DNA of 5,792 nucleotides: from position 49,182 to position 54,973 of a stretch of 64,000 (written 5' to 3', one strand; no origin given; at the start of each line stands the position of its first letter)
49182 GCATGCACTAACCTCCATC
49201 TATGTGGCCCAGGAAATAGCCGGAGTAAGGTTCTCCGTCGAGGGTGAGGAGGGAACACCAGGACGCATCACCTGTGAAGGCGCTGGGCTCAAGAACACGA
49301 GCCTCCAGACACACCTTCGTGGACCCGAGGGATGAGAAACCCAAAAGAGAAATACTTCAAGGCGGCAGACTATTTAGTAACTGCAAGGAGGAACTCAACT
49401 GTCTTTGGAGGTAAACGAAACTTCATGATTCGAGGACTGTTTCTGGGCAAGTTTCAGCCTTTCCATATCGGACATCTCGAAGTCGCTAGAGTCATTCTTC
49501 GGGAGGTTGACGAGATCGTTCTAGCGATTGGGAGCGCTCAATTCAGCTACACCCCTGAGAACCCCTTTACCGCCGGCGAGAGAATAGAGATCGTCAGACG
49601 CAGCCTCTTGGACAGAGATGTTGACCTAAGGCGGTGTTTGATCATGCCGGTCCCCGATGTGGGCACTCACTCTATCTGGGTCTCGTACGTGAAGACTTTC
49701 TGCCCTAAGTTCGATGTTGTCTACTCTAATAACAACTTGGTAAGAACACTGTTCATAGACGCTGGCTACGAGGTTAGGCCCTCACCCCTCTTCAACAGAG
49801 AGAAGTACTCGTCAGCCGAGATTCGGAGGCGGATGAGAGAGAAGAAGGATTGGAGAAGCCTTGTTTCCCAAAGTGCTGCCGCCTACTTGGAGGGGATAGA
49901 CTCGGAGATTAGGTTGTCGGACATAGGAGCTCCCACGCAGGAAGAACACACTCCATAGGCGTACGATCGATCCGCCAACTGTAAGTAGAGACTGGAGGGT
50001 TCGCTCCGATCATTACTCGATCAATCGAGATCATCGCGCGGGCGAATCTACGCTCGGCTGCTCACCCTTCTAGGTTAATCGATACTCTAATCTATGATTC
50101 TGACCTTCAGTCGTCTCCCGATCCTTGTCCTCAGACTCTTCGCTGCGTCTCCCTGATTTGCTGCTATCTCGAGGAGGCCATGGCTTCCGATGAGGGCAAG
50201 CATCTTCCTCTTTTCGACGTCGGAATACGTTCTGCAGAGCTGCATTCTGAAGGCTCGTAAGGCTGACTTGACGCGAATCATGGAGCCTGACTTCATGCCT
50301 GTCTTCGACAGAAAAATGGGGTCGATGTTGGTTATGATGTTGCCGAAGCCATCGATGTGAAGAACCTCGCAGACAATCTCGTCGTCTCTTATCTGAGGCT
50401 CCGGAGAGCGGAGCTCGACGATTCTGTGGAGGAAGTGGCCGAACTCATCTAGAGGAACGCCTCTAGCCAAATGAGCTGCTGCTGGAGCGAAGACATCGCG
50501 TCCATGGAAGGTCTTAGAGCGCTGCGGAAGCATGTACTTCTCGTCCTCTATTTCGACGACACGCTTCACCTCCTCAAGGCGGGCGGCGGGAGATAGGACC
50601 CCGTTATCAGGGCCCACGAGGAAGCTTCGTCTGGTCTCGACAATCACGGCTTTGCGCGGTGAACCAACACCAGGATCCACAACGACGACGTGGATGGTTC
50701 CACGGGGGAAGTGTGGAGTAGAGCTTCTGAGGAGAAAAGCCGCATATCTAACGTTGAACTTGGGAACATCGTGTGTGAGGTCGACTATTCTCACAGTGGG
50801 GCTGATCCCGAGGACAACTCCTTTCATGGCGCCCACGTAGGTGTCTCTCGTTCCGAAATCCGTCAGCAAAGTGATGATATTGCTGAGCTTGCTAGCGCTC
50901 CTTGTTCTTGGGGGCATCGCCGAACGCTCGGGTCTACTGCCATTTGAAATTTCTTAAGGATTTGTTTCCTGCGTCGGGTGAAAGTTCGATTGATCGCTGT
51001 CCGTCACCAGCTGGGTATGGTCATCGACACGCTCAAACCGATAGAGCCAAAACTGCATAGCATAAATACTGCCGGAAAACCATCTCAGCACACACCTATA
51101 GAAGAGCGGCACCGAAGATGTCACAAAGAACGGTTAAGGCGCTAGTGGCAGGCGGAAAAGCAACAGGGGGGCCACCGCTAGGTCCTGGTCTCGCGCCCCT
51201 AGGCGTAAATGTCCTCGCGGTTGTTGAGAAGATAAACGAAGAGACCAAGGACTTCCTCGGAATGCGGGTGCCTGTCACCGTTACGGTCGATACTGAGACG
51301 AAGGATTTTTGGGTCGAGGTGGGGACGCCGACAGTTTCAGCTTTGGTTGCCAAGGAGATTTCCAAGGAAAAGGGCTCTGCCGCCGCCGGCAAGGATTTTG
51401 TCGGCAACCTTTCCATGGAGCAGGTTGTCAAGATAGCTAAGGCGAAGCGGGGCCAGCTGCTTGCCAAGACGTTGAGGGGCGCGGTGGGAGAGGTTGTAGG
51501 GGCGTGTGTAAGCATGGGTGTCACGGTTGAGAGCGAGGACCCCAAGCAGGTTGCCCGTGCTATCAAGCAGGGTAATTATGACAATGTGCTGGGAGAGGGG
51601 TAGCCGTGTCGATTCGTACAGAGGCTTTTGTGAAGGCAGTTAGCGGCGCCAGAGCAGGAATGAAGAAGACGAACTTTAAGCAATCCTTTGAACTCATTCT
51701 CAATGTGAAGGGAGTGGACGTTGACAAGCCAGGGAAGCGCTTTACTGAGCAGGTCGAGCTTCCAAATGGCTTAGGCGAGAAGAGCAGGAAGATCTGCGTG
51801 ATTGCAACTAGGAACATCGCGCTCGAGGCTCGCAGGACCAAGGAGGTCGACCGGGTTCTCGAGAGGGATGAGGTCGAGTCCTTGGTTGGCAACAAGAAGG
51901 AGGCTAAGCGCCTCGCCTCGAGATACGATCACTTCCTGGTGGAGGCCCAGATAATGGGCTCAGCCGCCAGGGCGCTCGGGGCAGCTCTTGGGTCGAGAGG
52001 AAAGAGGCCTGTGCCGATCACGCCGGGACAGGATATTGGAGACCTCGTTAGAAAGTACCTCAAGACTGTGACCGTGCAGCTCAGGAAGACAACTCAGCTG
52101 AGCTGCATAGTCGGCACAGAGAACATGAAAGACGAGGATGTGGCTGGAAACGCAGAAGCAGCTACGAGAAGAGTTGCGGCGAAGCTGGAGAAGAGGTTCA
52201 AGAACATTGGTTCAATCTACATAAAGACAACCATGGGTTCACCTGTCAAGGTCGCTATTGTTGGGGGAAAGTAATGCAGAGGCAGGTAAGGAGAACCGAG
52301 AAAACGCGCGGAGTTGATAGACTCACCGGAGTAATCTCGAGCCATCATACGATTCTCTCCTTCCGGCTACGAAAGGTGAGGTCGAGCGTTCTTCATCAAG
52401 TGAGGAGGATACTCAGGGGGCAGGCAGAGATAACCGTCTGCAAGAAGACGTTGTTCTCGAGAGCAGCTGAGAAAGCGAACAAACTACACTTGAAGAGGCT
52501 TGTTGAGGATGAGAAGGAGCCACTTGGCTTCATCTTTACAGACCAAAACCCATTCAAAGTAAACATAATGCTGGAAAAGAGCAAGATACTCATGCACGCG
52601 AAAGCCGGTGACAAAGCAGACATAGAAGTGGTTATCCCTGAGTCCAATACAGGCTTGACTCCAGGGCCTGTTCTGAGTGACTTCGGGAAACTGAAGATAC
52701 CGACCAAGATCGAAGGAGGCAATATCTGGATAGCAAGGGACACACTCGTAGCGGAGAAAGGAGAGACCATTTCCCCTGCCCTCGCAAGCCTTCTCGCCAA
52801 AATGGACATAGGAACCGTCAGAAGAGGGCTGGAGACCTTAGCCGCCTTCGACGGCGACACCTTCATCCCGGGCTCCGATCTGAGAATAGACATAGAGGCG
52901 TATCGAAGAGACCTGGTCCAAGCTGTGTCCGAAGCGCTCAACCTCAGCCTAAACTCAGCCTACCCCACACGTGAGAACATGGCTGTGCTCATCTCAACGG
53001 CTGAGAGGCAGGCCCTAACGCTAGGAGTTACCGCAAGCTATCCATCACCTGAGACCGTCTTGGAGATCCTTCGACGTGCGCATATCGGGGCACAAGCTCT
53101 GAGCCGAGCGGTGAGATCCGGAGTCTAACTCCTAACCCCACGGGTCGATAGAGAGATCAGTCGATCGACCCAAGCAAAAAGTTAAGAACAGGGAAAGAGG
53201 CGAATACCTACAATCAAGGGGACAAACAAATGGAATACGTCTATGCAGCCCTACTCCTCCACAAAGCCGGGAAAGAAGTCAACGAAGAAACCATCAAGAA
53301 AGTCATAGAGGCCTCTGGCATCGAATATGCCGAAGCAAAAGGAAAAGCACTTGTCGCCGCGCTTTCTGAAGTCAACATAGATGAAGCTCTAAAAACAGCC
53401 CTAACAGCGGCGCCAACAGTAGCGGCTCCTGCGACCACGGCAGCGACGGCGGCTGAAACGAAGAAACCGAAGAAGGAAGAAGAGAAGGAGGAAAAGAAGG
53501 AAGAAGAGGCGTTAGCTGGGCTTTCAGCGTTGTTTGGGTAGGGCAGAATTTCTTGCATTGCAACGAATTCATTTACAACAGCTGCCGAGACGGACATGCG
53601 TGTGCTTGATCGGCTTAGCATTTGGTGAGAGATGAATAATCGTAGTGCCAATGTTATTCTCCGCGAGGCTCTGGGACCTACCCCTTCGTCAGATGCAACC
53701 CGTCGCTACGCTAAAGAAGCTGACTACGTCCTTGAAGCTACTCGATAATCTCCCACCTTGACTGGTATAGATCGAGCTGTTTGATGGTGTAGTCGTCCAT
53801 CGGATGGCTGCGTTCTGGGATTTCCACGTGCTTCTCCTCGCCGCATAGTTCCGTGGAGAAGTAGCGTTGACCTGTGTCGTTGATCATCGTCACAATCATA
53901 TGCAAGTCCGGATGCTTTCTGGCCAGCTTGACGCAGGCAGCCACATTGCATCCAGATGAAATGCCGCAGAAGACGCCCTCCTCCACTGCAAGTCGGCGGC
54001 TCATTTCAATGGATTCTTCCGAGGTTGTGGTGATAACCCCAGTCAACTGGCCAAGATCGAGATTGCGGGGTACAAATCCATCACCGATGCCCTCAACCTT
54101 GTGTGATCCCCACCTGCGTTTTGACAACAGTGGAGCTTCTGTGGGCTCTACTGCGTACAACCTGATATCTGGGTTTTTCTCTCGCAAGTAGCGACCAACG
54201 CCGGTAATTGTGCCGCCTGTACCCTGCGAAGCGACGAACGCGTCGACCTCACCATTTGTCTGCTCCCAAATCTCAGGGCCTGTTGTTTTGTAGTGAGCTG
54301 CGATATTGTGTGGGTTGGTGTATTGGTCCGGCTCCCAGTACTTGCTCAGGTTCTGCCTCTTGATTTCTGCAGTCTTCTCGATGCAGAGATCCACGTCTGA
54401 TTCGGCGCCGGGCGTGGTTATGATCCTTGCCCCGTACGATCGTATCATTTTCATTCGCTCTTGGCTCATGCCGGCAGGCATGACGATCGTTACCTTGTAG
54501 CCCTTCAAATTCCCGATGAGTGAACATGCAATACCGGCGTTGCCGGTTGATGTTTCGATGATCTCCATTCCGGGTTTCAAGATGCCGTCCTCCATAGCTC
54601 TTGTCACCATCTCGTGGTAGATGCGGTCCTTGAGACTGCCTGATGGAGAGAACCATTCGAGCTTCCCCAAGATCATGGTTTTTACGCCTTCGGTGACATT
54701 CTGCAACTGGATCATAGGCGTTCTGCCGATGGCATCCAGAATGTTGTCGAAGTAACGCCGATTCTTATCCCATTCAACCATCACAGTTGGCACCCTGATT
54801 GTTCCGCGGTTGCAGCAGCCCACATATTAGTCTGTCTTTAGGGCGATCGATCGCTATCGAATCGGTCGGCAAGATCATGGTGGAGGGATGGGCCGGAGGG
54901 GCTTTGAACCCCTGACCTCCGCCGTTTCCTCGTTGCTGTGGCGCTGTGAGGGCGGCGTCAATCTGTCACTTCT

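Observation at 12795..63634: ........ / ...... palindrome strongly over-represented and almost confined to non-coding DNA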

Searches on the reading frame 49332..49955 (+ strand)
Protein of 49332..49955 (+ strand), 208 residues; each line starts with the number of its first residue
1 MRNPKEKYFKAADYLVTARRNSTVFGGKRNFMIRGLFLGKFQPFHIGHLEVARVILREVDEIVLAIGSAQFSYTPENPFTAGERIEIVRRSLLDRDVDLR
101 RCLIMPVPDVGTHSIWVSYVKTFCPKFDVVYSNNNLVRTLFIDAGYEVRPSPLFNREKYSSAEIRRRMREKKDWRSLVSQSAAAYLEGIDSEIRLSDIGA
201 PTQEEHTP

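Call 10: search_protein_families(library=pfam, proteins=[window:49332-49955:+])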
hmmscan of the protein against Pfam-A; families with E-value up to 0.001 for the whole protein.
window:49332-49955:+ (208 aa): 1 family
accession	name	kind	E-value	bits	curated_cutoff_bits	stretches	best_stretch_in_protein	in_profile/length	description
PF01467.32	CTP_transf_like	-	7.7e-16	58.9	21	1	36-167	1-133/133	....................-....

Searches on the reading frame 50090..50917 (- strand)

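Call 11: search_protein_families(library=pfam, proteins=[window:50090-50917:-])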
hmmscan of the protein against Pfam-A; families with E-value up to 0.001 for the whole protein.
window:50090-50917:- (276 aa): 2 families
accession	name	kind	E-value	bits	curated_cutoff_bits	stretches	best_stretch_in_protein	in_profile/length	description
PF01887.21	SAM_HAT_N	-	1.3e-61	207.1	26.3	1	15-160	1-145/145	SAM hydroxide adenosyltransferase N-terminal domain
PF20257.3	SAM_HAT_C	-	2.2e-22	79.6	25.5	1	183-270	1-83/84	SAM hydroxide adenosyltransferase C-terminal domain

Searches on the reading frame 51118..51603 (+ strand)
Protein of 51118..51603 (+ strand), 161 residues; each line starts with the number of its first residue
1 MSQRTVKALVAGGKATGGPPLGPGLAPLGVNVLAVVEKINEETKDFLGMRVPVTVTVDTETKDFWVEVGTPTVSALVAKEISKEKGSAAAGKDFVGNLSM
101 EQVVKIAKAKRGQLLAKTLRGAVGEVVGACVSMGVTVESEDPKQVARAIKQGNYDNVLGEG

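Call 34: search_protein_families(library=pfam, proteins=[window:51118-51600:+])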
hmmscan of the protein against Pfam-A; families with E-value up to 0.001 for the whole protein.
window:51118-51600:+ (161 aa): 2 families
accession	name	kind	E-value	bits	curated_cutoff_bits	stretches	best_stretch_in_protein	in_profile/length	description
PF03946.19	Ribosomal_L11_N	-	4.1e-20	71.7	32.9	1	6-64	1-58/58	Ribosomal protein L11, N-terminal domain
PF00298.24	Ribosomal_L11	-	5.9e-19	68.7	21.4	1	70-137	2-69/69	Ribosomal protein L11, RNA binding domain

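Call 43: find_encoding_contigs(protein=window:51118-51603:+, flank=10000, max_places=10)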
Protein window:51118-51603:+ (161 aa): no gene with exactly this product is on record in the collection.

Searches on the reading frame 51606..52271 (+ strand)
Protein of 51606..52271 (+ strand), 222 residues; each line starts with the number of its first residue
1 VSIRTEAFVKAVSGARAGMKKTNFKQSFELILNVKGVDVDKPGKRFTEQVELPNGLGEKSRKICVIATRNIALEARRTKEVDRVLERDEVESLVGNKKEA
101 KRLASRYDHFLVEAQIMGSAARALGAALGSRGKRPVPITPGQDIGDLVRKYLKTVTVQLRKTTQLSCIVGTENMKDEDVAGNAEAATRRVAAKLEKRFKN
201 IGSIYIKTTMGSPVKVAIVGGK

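Call 34: search_protein_families(library=pfam, proteins=[window:51606-52271:+])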
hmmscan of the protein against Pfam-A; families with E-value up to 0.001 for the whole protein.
window:51606-52271:+ (222 aa): 1 family
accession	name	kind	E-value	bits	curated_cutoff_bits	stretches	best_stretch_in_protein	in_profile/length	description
PF00687.26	Ribosomal_L1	-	6.2e-46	156.9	32.2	1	20-211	5-197/198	Ribosomal protein L1p/L10e family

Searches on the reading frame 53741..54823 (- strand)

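Call 11: search_protein_families(library=pfam, proteins=[window:53741-54823:-])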
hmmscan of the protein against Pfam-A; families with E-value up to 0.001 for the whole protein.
window:53741-54823:- (361 aa): 1 family
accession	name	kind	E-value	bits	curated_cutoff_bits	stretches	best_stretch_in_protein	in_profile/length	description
PF00291.31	PALP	-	1.4e-74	251.5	35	1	28-311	1-290/295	Pyridoxal-phosphate dependent enzyme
